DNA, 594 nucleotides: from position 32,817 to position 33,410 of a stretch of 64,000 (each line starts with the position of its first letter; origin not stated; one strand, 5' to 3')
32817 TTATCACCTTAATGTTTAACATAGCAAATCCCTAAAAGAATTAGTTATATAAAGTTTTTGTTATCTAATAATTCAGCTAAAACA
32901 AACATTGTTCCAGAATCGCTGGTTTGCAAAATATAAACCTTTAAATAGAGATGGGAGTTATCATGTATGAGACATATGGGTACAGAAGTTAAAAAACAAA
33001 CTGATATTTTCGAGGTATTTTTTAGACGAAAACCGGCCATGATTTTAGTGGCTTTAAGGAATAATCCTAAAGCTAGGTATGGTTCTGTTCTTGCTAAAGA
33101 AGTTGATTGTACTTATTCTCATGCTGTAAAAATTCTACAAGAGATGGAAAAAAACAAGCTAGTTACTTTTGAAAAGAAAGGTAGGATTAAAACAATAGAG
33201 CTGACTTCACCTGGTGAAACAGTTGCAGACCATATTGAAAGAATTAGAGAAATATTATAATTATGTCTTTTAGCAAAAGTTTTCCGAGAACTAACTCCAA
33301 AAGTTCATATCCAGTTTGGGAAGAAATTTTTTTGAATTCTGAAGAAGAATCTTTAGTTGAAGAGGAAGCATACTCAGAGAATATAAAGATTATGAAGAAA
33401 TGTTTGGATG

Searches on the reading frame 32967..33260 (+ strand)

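Call 19: search_protein_families(library=pfam, proteins=[window:32967-33260:+], max_evalue=0.001)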
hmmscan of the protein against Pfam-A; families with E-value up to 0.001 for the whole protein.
window:32967-33260:+ (97 aa): 2 families
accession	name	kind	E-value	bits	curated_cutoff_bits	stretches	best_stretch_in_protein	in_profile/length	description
PF25213.1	HVO_A0261_N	-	6e-05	23.3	35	1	25-95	15-79/86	HVO_A0261 N-terminal domain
PF22665.2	DUF6293_C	-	0.00014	22.6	27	1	55-88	66-99/101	DUF6293 C-terminal winged helix domain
